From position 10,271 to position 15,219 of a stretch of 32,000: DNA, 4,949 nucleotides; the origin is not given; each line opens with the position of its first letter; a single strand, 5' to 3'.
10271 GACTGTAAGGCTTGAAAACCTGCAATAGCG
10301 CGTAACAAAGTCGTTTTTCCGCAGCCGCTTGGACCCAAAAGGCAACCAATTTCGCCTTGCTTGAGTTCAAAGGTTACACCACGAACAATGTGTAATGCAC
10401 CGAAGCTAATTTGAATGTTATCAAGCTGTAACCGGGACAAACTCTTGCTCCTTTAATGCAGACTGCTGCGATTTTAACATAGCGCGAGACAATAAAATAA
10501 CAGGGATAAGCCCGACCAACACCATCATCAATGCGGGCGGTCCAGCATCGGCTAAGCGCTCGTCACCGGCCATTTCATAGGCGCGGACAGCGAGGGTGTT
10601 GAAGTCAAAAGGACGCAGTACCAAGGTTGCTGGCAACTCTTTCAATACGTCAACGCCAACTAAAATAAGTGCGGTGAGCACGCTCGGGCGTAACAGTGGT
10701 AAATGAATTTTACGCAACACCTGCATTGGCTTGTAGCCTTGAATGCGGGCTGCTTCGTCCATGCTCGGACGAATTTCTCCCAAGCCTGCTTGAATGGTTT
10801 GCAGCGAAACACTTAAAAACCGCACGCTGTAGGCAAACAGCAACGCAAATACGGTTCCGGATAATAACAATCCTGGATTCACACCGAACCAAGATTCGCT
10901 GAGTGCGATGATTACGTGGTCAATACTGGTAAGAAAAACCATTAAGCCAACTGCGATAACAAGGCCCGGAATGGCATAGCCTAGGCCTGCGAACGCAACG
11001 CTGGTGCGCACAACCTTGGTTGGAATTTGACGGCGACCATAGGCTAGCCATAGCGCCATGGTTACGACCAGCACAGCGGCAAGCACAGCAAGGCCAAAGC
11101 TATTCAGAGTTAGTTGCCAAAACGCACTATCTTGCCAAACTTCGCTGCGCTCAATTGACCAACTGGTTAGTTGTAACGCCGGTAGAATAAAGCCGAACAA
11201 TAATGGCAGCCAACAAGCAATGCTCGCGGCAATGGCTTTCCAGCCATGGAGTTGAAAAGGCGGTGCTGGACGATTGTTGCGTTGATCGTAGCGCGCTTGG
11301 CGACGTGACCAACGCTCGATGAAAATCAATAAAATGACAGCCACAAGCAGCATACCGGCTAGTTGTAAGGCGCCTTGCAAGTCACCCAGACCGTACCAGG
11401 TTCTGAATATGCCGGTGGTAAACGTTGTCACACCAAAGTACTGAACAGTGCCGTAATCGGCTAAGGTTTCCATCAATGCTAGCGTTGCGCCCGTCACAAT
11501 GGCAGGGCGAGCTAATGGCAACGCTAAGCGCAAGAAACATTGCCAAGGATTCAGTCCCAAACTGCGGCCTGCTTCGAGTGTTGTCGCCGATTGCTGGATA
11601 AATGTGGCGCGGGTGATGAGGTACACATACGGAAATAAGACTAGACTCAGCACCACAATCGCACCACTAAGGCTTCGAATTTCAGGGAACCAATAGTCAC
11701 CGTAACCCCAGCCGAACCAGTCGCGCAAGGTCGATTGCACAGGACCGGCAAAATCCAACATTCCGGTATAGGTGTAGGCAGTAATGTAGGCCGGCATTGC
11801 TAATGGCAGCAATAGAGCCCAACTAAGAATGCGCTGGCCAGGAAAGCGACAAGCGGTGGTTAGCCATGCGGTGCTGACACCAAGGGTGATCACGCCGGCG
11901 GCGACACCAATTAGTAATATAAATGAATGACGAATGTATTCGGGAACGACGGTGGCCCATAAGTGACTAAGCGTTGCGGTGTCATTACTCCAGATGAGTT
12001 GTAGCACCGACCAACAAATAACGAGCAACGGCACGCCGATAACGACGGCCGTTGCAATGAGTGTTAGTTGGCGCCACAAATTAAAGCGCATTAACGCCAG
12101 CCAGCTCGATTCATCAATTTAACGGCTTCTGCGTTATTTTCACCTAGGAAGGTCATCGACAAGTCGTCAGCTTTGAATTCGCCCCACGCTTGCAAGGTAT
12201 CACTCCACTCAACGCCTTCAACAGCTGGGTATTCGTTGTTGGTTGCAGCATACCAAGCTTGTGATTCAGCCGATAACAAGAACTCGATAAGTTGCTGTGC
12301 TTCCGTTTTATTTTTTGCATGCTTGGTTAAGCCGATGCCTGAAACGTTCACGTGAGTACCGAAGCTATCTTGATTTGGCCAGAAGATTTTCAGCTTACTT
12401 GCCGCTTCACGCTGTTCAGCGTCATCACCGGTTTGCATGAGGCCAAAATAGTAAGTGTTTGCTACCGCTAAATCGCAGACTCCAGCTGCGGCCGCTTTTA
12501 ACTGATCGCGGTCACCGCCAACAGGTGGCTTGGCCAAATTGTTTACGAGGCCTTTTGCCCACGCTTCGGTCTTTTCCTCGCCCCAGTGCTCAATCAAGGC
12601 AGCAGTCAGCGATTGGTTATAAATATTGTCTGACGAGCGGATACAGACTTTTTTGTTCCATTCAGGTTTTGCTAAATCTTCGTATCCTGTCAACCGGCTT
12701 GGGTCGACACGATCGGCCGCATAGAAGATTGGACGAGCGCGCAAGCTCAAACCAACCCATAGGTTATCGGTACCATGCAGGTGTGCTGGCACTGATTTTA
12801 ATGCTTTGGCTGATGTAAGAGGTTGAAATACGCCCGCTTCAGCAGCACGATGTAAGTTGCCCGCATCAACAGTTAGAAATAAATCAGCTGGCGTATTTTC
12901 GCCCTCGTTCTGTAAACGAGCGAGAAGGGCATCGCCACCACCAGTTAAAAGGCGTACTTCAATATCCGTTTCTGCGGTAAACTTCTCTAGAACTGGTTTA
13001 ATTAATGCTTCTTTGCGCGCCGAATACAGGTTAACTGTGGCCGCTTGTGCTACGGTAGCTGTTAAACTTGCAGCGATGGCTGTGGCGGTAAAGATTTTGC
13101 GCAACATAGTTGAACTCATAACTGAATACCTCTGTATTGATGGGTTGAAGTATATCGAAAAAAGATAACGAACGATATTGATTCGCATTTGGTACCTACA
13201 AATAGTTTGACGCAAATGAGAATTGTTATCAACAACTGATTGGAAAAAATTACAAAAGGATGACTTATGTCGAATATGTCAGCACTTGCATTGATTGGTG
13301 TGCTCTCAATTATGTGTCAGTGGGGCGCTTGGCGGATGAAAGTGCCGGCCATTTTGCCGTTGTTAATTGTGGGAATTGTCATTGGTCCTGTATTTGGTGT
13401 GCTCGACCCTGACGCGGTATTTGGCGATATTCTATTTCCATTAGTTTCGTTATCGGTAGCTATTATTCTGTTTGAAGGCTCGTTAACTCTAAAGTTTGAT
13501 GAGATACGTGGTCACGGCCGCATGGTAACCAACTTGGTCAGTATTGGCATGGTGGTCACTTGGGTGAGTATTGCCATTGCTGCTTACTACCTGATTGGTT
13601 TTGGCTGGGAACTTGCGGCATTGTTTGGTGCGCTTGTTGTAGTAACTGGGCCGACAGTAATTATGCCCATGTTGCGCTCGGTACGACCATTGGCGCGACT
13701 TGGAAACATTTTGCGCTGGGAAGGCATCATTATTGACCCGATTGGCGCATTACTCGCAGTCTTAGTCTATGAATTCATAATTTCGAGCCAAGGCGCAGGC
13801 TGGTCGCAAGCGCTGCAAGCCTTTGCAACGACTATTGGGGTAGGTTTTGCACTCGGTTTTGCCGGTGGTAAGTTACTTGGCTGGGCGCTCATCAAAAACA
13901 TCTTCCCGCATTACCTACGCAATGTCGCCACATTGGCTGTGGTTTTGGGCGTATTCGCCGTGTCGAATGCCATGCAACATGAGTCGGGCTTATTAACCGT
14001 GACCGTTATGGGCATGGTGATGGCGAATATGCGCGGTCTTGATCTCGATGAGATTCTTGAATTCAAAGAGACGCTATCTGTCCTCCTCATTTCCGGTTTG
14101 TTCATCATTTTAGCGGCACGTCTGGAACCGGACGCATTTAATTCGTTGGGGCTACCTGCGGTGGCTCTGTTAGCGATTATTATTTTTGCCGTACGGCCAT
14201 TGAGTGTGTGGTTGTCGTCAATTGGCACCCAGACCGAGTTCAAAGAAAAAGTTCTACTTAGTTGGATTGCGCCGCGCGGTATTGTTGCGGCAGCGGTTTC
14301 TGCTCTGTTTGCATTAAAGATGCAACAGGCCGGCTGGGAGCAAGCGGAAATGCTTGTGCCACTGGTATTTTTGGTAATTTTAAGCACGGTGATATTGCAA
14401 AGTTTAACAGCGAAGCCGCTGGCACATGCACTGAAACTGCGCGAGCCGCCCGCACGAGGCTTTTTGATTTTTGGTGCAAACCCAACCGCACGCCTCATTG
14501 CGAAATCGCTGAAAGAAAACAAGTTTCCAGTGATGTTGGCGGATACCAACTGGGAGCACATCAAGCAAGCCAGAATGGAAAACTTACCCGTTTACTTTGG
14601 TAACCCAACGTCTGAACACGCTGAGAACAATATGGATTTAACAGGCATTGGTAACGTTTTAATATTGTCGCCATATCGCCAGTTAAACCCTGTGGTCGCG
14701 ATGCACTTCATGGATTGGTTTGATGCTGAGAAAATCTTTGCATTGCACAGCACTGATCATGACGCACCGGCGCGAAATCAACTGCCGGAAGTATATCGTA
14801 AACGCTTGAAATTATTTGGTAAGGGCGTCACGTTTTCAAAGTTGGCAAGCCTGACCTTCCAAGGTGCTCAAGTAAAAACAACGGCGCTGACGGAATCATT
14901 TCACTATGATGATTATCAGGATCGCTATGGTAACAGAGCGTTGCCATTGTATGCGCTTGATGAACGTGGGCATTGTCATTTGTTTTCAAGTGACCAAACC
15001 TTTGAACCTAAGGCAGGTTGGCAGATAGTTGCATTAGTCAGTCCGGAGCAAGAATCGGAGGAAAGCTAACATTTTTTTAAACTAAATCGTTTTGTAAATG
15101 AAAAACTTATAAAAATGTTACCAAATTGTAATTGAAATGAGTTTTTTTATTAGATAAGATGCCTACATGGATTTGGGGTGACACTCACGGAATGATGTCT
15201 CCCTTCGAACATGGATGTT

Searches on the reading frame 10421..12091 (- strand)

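Call 70: search_protein_families(library=pfam, proteins=[window:10421-12091:-], max_evalue=0.000001)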
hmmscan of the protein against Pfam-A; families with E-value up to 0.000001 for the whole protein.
window:10421-12091:- (556 aa): 1 family
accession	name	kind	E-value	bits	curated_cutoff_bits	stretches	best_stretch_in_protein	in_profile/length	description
PF00528.27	BPD_transp_1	-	2.3e-17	63.7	26.4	2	69-259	3-175/184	Binding-protein-dependent transport system inner membrane component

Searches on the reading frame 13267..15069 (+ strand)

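Call 70: search_protein_families(library=pfam, proteins=[window:13267-15069:+], max_evalue=0.000001)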
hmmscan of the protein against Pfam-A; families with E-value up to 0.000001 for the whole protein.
window:13267-15069:+ (600 aa): 2 families
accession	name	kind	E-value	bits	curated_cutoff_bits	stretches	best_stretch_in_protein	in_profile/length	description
PF00999.27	Na_H_Exchanger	-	8e-40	137.3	26.2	1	15-386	5-373/375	Sodium/hydrogen exchanger, transmembrane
PF02254.24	TrkA_N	-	7.5e-07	29.9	23.8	0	399-500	1-102/116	TrkA-N domain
